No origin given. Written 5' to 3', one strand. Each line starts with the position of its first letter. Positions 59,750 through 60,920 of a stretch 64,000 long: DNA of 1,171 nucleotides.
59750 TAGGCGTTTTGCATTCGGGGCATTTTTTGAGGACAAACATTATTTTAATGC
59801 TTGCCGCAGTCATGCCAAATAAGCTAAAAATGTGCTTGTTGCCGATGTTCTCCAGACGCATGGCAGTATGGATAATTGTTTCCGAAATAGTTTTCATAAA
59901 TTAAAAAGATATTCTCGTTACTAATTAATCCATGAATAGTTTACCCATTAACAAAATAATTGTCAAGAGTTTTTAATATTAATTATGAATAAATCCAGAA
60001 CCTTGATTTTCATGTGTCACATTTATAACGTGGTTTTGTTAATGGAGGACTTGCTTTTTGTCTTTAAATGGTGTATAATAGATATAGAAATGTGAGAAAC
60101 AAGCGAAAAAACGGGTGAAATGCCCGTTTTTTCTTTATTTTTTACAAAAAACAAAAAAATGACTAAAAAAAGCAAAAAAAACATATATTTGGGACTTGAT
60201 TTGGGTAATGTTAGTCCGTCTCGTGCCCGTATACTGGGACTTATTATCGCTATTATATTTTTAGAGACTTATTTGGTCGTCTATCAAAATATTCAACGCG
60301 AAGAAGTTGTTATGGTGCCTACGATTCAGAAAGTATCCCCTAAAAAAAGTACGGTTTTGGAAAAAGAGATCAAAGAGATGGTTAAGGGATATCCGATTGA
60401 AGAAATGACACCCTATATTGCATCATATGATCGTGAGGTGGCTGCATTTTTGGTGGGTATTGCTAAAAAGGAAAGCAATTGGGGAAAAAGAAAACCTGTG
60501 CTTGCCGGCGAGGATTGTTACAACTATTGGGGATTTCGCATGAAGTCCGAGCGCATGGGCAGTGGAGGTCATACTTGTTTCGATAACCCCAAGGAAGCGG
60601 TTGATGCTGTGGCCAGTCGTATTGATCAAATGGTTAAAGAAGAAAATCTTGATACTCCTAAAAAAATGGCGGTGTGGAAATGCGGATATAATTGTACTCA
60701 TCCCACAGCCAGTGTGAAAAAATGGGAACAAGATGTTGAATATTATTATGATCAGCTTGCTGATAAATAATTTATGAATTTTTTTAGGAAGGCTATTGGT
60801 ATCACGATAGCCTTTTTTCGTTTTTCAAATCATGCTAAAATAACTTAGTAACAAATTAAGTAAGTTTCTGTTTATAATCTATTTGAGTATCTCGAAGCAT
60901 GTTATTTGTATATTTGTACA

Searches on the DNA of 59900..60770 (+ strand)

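Call 17: search_rna_families(source=window, start=59900, end=60200, threshold=evalue, max_evalue=10)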
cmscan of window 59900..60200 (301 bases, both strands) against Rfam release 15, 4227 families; matches with E-value up to 10: 25.
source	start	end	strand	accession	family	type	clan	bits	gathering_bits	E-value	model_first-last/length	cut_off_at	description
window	60054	60140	+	RF02029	sraA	Gene; sRNA;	-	23.1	56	0.19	1-95/95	no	sraA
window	60075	60138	+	RF00516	ylbH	Cis-reg; leader;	-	22.6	50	0.0069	1-122/122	no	ylbH leader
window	59996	60134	+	RF02713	MCS4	Gene; sRNA;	-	21.9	56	0.49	1-123/123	no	Mycoplasma sRNA MCS4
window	60127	60162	-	RF03956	mir-737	Gene; miRNA;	-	21.6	60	0.39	1-63/63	no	mir-737 microRNA precursor family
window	60102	60170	-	RF01859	Phe_leader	Cis-reg; leader;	-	19.7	55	0.52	1-125/125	no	Phenylalanine leader peptide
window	60104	60143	+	RF02420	Bp1_162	Gene; sRNA;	-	19.4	50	0.57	1-100/100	no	Burkholderia sRNA Bp1_Cand612_SIPHT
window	59948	60015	+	RF02291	TtnuCD15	Gene; snRNA; snoRNA; CD-box;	-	19.3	75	3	1-65/65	no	Tetrahymena snoRNA TtnuCD15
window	60078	60135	+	RF02891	AgrB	Gene; antisense;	-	19.2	40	0.59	1-84/84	no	ArsR-gov region gene B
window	60075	60153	+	RF02621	BSnc120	Gene; sRNA;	-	18.5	114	0.12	1-88/88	no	Brucella sRNA 120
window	60056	60140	+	RF02059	STnc50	Gene; sRNA;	-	18.2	55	1.3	1-84/84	no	Salmonella enterica sRNA STnc40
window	60038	60136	+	RF01859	Phe_leader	Cis-reg; leader;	-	17.6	55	1.5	1-125/125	no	Phenylalanine leader peptide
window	59977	60007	+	RF00278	SNORD50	Gene; snRNA; snoRNA; CD-box;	-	17.5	42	0.55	1-72/72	no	Small nucleolar RNA SNORD50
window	60050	60146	+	RF00121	MicC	Gene; sRNA;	-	17.2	90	3.6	1-123/123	no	MicC RNA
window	60036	60148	+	RF01858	RsaF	Gene; sRNA;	-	16.5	60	1.1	1-119/119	no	RNA Staph. aureus F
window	59906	59942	+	RF04044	mir-7939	Gene; miRNA;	-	15.7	75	1.3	12-48/61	no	mir-7939 microRNA precursor family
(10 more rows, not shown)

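Call 38: search_with_rna_model(model_id=R1, sources=[L067, L068, L069, L070, L071, L072, L073, L074, L075, L076, L077, L078, L079, L080, L081, L082, L083, L084, L085, L086, L087, L088, L089, L090, L091, L092, L093, L094, L095, L096, L097, L098, L099, L100, L101, L102, L103, L104, L105, L106, L107, L108, L109, L110, L111, L112, L113, L114, L115, L116, L117, L118, L119, L120, L121, L122, L123, L124, L125, L126, L127, L128, L129, L130, L131, L132, L133, L134, L135, L136, L137, L138, L139, L140, L141, L142, L143, L144, L145, L146], max_evalue=0.1, make_alignment=true)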
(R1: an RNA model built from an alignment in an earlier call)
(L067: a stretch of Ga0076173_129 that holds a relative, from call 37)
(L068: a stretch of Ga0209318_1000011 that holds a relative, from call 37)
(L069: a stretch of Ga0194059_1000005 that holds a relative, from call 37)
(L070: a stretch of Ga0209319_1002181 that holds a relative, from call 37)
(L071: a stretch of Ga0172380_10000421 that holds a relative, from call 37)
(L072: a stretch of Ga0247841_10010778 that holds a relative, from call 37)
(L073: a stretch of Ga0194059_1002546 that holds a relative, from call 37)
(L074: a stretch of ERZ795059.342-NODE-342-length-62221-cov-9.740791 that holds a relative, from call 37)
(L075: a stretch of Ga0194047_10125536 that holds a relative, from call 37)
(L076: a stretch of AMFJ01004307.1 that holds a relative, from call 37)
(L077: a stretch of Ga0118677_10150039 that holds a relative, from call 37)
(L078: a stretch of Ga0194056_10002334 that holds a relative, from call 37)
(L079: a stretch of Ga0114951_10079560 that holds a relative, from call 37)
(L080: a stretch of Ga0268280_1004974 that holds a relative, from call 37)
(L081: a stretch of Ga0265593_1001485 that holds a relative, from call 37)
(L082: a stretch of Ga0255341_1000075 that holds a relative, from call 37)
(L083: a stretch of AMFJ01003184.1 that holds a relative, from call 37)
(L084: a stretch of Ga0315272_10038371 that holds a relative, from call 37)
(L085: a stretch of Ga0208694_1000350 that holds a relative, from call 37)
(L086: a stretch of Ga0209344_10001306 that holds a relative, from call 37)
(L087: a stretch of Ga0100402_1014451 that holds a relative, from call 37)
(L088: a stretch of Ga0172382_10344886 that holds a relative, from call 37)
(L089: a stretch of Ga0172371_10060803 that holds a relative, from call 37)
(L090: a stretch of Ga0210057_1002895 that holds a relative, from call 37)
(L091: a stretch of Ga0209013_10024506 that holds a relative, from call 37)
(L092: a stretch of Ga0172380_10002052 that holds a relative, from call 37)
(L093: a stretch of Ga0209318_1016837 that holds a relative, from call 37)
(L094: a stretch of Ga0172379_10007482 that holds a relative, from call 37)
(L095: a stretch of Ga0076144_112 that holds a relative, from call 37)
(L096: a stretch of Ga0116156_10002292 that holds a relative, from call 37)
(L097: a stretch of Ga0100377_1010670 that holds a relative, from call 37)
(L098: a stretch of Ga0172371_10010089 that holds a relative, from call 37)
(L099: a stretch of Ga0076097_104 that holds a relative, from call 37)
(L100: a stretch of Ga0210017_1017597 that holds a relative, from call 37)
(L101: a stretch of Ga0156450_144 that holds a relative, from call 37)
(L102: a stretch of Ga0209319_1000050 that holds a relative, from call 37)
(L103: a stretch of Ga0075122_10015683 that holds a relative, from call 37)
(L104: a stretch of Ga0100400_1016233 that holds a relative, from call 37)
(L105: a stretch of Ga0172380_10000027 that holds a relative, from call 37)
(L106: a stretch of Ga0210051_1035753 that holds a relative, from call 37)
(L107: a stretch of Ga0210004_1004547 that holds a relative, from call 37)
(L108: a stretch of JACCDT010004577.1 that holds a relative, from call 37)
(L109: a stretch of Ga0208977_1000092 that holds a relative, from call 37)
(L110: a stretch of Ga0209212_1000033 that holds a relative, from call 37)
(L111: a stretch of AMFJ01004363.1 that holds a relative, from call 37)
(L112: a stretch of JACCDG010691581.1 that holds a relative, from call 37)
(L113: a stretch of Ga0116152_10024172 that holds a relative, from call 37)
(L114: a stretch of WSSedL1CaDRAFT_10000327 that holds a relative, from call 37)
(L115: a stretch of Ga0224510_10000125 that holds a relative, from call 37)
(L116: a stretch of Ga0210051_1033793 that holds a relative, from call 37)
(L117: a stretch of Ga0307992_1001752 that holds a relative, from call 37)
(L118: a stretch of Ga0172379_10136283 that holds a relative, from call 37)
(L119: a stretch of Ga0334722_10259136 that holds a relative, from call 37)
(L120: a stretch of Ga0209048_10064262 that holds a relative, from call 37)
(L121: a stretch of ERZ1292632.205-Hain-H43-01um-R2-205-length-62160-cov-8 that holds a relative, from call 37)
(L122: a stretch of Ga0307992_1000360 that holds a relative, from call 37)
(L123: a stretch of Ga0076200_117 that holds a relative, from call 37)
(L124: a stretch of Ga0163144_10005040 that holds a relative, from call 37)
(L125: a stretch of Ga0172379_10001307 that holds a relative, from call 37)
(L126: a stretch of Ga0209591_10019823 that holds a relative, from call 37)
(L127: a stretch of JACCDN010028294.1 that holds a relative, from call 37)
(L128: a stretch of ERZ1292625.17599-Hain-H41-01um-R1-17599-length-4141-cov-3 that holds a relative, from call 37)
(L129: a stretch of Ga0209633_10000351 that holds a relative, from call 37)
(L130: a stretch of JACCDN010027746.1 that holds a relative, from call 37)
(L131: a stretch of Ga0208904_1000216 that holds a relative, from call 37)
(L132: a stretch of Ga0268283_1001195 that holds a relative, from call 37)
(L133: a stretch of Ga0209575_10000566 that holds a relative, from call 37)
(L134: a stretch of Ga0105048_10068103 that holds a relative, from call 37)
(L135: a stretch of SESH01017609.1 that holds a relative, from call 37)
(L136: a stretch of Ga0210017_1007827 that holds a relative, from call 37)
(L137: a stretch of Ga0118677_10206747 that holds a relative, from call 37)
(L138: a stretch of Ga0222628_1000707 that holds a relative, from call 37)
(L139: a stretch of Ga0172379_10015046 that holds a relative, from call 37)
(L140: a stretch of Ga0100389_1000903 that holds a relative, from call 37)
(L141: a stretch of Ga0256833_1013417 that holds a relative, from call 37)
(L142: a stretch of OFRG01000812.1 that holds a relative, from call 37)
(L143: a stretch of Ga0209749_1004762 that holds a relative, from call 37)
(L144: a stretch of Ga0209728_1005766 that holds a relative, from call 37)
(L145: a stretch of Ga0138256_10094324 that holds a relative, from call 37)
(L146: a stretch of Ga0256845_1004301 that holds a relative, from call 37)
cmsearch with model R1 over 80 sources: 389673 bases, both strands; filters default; matches with E-value up to 0.1: 46.
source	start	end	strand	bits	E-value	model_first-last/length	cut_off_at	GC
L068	2768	2870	+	98.5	7.5e-16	1-103/103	no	0.29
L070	120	222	+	97.3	1.3e-15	1-103/103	no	0.32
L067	2794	2896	+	96.3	2e-15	1-103/103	no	0.38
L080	2853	2955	+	89.9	3.7e-14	1-103/103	no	0.34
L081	2853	2955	+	89.9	3.7e-14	1-103/103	no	0.34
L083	2711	2812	+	89.3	4.8e-14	1-103/103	no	0.29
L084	497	599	+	88.4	7.1e-14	1-103/103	no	0.39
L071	2547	2649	+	86.3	1.8e-13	1-103/103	no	0.37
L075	117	221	+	84.3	4.4e-13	1-103/103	no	0.38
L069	2758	2860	+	84.3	4.5e-13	1-103/103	no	0.32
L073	29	131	+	83.9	5.4e-13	1-103/103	no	0.39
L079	118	222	+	82.2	1.2e-12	1-103/103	no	0.34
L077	868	972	+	81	1.9e-12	1-103/103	no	0.34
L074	2598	2700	+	75.4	2.5e-11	1-103/103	no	0.35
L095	2785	2886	+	73.2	6.6e-11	1-103/103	no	0.39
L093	109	210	+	70.2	2.5e-10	1-103/103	no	0.41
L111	2789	2889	+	68.9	4.5e-10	1-103/103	no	0.32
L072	2831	2933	+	68.2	6.2e-10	1-103/103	no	0.44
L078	2589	2692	+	65.2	2.4e-09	1-103/103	no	0.35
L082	2824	2927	+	63.6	5e-09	1-103/103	no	0.38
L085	2824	2927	+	63.6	5e-09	1-103/103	no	0.38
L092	2767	2866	+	61.5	1.3e-08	1-103/103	no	0.29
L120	1985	2092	+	54.7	2.7e-07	1-103/103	no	0.31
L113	2826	2916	+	50.7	1.7e-06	1-103/103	no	0.35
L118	328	429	+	50.4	1.9e-06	1-103/103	no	0.39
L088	64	162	+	49.2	3.1e-06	1-103/103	no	0.35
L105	2727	2828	+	49.2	3.2e-06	1-103/103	no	0.4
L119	360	459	+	47.9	5.6e-06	1-103/103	no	0.31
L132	102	204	+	46.6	1e-05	1-103/103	no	0.35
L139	2768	2871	+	42.8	5.7e-05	1-103/103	no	0.35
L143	2826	2932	+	39.6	0.00024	1-103/103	no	0.4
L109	2828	2917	+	39.5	0.00025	1-103/103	no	0.38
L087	2757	2867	+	38.7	0.00036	1-103/103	no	0.31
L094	2781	2893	+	37.4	0.00064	1-103/103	no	0.32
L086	2809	2902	+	37.1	0.00075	1-103/103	no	0.26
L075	170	266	-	34.6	0.0023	1-103/103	no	0.3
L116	28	145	+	32.3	0.0064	1-103/103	no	0.26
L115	1963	2080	-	31.3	0.01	1-103/103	no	0.33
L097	1574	1691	+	30.8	0.012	1-103/103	no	0.28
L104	589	706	+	30.8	0.012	1-103/103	no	0.28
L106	2250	2367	+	30.8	0.012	1-103/103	no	0.28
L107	589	706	+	30.8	0.012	1-103/103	no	0.28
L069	2809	2915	-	30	0.018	1-103/103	no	0.29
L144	3787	3894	+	29.1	0.027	1-103/103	no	0.3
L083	2761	2865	-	27.6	0.052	1-103/103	no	0.28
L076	1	33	+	27.5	0.056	71-103/103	5'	0.52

Alignment A4: 46 matches aligned to the model, 167 columns, each read 5' to 3' on its own strand. Consensus structure (alignment columns), stored with it:
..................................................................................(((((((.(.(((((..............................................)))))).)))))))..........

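Call 71: search_with_rna_model(model_id=R1, sources=[L153, L154], max_evalue=1, show_alignments=0)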
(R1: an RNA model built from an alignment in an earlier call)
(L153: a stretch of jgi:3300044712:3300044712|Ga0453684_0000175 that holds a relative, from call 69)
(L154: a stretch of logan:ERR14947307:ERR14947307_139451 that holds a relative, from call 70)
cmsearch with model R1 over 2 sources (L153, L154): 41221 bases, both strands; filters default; matches with E-value up to 1: 8.
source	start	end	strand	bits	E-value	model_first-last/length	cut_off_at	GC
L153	9892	9996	+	80.3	2.9e-13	1-103/103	no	0.37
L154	9849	9987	+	40.2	1.9e-05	1-103/103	no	0.42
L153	9945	10030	-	34.1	0.00029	1-103/103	no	0.3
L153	118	226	-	33.8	0.00034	1-103/103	no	0.28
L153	14588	14685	+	33.6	0.00038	1-103/103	no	0.37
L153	64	168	+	24.1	0.027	1-103/103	no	0.35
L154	4047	4145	+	18.1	0.4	1-103/103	no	0.33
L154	9936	10030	-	18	0.42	1-103/103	no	0.31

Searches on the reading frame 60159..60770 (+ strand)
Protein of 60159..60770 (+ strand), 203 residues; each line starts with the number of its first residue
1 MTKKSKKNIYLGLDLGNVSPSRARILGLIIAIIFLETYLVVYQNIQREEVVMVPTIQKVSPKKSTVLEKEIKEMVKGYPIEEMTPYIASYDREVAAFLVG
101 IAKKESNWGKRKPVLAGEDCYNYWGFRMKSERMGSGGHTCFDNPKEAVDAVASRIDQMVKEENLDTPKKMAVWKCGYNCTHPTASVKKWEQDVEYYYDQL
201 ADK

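Call 10: search_protein_families(library=pfam, proteins=[window:60159-60770:+], max_evalue=0.01)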
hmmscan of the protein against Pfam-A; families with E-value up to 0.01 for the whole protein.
window:60159-60770:+ (203 aa): 0 families

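Call 18: find_encoding_contigs(protein=window:60159-60770:+, flank=10000, max_places=6)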
Protein window:60159-60770:+ (203 aa): 3 contigs read that carry it; 3 places shown.
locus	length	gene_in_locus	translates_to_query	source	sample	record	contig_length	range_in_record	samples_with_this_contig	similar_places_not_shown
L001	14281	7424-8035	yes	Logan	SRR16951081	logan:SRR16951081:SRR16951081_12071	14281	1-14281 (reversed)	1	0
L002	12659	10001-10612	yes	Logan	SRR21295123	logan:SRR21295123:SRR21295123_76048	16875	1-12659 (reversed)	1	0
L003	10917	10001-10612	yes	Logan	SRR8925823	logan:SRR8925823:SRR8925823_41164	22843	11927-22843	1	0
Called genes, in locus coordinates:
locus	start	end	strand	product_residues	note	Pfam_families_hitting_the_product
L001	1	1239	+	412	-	?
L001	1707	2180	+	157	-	PF01551:Peptidase_M23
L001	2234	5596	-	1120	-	PF00873:ACR_tran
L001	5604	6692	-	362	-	PF25919:BSH_CusB (faint), PF00364:Biotin_lipoyl (faint), PF25997:BSH_YhbJ (faint), PF25917:BSH_RND, PF25973:BSH_CzcB, PF25989:YknX_C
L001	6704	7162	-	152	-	PF13601:HTH_34 (weak)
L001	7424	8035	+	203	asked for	-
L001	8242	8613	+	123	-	-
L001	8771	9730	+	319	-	PF01207:Dus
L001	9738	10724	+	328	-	PF05048:NosD, PF13229:Beta_helix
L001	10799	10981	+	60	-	-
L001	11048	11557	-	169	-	-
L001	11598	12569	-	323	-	PF01018:GTP1_OBG, PF03193:RsgA_GTPase (faint), PF01926:MMR_HSR1, PF02421:FeoB_N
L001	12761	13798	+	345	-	-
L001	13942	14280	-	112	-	?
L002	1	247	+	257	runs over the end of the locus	-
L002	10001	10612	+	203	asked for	-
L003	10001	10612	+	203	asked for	-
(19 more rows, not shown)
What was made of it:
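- Tried and rejected: These are inconsistent across loci, and gene callers use the 60159 start (call 18).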

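Call 37: find_related_loci(query=A3, collection=metagenome_contigs, flank=3000)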
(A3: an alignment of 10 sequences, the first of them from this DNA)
Query A3 (203 aa) in metagenome_contigs; peptide patterns used: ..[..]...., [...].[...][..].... (x = any residue, [..] = any of these).
600 stretches matched a pattern (row limit reached: there are more); 428 encode a relative of the query (tblastn E <= 1e-3); the best 80 are kept; 80 distinct loci.
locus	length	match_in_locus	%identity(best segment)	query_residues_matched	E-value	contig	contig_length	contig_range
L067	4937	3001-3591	57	4-200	4e-74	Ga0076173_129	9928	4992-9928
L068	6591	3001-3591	58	4-200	3e-74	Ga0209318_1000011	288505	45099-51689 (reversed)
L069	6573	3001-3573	57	13-202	5e-73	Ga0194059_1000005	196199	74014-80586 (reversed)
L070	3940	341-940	55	1-200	6e-73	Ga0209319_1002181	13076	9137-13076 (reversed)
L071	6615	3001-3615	54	1-202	1e-71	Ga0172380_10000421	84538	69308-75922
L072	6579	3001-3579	57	11-202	8e-72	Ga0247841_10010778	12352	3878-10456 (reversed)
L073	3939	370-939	56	13-200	1e-70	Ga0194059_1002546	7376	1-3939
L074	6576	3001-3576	56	13-200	5e-70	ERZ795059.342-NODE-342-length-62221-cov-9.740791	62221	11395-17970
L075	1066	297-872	56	13-200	9e-75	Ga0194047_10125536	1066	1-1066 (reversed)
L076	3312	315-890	54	13-202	2e-69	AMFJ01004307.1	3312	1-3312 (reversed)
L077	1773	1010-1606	55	6-200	3e-71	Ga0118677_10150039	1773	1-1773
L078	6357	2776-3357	54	13-200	9e-69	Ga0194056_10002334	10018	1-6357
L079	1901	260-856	55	6-200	6e-71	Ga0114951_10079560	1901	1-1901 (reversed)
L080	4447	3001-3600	55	4-200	1e-67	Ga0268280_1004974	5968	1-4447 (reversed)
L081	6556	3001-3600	55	4-200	1e-67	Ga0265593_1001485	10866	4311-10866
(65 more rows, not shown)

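Call 51: search_solved_structures(query=A3, max_evalue=10)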
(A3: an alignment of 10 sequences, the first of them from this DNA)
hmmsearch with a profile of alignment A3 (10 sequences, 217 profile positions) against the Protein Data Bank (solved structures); distinct sequences matched with E-value up to 10: 1.
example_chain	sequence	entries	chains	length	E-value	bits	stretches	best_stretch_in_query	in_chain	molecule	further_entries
1jq0_A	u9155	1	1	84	0.98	12.4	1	135-182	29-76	gp41 envelope protein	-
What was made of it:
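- Tried and rejected: PDB sequence search with the family-1 profile: nothing (call 51).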

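Call 52: search_protein_families(library=pfam, proteins=[L001:12761-13798:+], max_evalue=0.01)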
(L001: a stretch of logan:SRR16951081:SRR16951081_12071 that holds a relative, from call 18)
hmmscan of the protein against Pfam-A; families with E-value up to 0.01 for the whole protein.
L001:12761-13798:+ (345 aa): 0 families

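Call 66: find_homologous_proteins(query=window:60159-60770:+, max_evalue=0.00001)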
Query window:60159-60770:+ (203 aa): 1961 proteins with E <= 0.00001 among 2044 candidates; the best 120 are listed.
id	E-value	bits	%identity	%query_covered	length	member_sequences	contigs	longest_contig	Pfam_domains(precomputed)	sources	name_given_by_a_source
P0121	2.7e-133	460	100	100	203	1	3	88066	-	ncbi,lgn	-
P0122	1.5e-118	412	88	100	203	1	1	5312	-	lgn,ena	-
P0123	5.3e-113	394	85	100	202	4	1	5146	-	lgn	-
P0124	4.7e-112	390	83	100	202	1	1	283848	-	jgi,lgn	jgi:hypothetical protein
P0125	9.6e-107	373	78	100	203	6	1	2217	-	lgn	-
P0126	9.4e-106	370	78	100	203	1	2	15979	-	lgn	-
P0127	1.5e-104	366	78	99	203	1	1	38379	-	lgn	-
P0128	6.4e-73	263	60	94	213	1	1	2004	-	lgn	-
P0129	1.5e-72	262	60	94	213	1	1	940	-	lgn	-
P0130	8.3e-72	259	57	95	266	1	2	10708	-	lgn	-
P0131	2.0e-71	258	57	98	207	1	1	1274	-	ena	-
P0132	2.9e-71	257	59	93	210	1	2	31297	-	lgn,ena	-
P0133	3.2e-71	257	60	94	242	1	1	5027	-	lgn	-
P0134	7.2e-71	256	57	98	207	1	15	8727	-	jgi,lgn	jgi:hypothetical protein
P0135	9.9e-71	256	59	98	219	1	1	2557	-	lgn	-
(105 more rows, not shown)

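Call 69: find_encoding_contigs(protein=P0124, flank=10000, max_places=1)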
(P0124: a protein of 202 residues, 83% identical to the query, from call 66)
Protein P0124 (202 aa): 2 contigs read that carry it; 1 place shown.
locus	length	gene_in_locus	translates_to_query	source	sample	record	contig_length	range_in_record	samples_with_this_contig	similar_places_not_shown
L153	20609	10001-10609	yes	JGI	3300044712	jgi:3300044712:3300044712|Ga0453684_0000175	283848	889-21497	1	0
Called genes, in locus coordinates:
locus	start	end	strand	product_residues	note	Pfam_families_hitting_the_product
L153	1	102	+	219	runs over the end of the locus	-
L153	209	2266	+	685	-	PF01476:LysM (weak), PF13399:LytR_C (weak)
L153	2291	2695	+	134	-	-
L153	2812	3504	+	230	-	PF01551:Peptidase_M23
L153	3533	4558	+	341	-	-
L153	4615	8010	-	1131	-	PF00873:ACR_tran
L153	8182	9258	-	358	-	PF25919:BSH_CusB (faint), PF00364:Biotin_lipoyl (faint), PF25997:BSH_YhbJ (faint), PF25917:BSH_RND, PF25973:BSH_CzcB, PF25989:YknX_C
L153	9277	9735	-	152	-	PF01047:MarR (weak)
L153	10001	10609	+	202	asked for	-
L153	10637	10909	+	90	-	-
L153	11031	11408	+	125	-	-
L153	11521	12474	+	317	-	PF01207:Dus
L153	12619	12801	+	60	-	-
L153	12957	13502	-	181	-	-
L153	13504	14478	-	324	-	PF01018:GTP1_OBG, PF01926:MMR_HSR1, PF02421:FeoB_N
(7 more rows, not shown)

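Call 70: find_encoding_contigs(protein=P0127, flank=10000, max_places=1)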
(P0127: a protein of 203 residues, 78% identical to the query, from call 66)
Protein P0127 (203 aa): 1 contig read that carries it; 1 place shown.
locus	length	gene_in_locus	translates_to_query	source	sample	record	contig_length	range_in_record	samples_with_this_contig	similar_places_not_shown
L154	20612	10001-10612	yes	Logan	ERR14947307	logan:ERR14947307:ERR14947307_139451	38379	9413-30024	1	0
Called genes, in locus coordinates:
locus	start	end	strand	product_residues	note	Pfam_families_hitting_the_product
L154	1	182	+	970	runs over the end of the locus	-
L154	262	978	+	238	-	-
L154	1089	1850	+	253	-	PF13399:LytR_C (weak)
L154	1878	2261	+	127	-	PF01476:LysM (weak)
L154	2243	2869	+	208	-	PF13399:LytR_C (weak)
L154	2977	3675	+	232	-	PF01551:Peptidase_M23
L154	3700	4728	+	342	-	-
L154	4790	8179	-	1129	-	PF00873:ACR_tran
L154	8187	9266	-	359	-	PF25919:BSH_CusB (faint), PF00364:Biotin_lipoyl (faint), PF25997:BSH_YhbJ (faint), PF25917:BSH_RND, PF25973:BSH_CzcB, PF25989:YknX_C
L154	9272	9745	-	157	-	PF01047:MarR (weak), PF13601:HTH_34 (weak)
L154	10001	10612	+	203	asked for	-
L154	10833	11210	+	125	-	-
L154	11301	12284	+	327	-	PF01207:Dus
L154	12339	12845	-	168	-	-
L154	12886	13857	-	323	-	PF01018:GTP1_OBG, PF03193:RsgA_GTPase (faint), PF01926:MMR_HSR1, PF02421:FeoB_N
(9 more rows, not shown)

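Call 72: predict_structure(alignment_id=A8)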
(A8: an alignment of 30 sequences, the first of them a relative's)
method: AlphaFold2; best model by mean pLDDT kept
length: 203 residues; sequences in the alignment: 30
mean_pLDDT: 81.8   pTM: 0.65
mean pLDDT of the five models: 81.8, 81.5, 76.4, 76.3, 74.5
residues with pLDDT >= 90: 80; 70-90: 83; 50-70: 22; < 50: 18
segments of 3 or more residues with pLDDT < 50: 1-12, 54-56
pLDDT, mean of each block of 10 residues (from residue 1): 46 62 86 94 69 51 83 95 95 94 90 86 85 84 93 91 88 74 81 91 74
secondary structure, 60 per line:
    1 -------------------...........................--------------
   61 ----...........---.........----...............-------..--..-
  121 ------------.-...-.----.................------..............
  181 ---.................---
elements in order: H20-46 H65-75 H79-87 H92-106 H144-160 H167-180 H184-200

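Call 75: fold_search(model_id=the predicted structure, library=pdb)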
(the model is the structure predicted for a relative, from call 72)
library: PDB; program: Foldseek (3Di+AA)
matches with E <= 10: 29; with E <= 0.001: 0
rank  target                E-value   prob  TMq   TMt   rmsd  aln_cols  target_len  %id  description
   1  3vwo                  7.3e-02  0.98  0.37  0.46   8.2       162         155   17  Crystal structure of peptidoglycan hydrolase mutant from Sphingomonas sp. A1 (released 2013-09-04)
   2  8yxk_A                8.0e-02  1.00  0.44  0.57   4.6       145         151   14  X-ray structure of Clostridioides difficile endolysin Ecd09610 glucosaminidase domain. (released 2024-05-15)
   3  5dn5_A                1.7e-01  0.90  0.35  0.44   8.1       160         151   16  Structure of a C-terminally truncated glycoside hydrolase domain from Salmonella typhimurium FlgJ (released 2016-02-24)
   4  4kt3_A                2.1e-01  0.92  0.36  0.49   6.6       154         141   14  Structure of a type VI secretion system effector-immunity complex from Pseudomonas protegens (released 2013-07-31)
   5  5dn5_C                2.6e-01  0.54  0.27  0.37  10.2       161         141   14  Structure of a C-terminally truncated glycoside hydrolase domain from Salmonella typhimurium FlgJ (released 2016-02-24)
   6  2zyc                  2.8e-01  0.87  0.34  0.43   7.1       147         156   17  Crystal structure of peptidoglycan hydrolase from Sphingomonas sp. A1 (released 2009-02-03)
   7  7pj3                  2.9e-01  0.98  0.45  0.35   4.9       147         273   14  Crystal structure of catalytic domain in open conformation of LytB from Streptococcus pneumoniae (released 2022-09-07)
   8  3k3t                  4.0e-01  0.87  0.37  0.47   6.7       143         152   17  E185A mutant of peptidoglycan hydrolase from Sphingomonas sp. A1 (released 2010-07-14)
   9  5dn4                  4.0e-01  0.80  0.36  0.45   7.8       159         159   15  Structure of the glycoside hydrolase domain from Salmonella typhimurium FlgJ (released 2016-02-24)
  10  3ubl_A                2.0e+00  0.06  0.16  0.16  15.6       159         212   14  Crystal structure of glutathione transferase (TARGET EFI-501770) from leptospira interrogans with gsh bound (released 2011-11-09)
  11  5aa2_C                3.1e+00  0.10  0.28  0.16  12.1       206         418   13  Crystal structure of MltF from Pseudomonas aeruginosa in complex with NAM-pentapeptide. (released 2016-10-12)
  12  3w6f_A                4.0e+00  0.13  0.30  0.39   9.5       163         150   10  Crystal structure of catalytic domain of chitinase from Ralstonia sp. A-471 (E162Q) in complex with disaccharide (released 2013-05-15)
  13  3ubl_B                4.4e+00  0.03  0.15  0.15  16.5       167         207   13  Crystal structure of glutathione transferase (TARGET EFI-501770) from leptospira interrogans with gsh bound (released 2011-11-09)
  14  3ubk_A                4.4e+00  0.03  0.16  0.16  17.1       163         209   14  Crystal structure of glutathione transferase (TARGET EFI-501770) from leptospira interrogans (released 2011-11-09)
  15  8pv4_CS               5.2e+00  0.02  0.17  0.14  17.3       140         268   11  Chaetomium thermophilum pre-60S State 2 - pre-5S rotation with Rix1 complex - composite structure (released 2023-11-15)
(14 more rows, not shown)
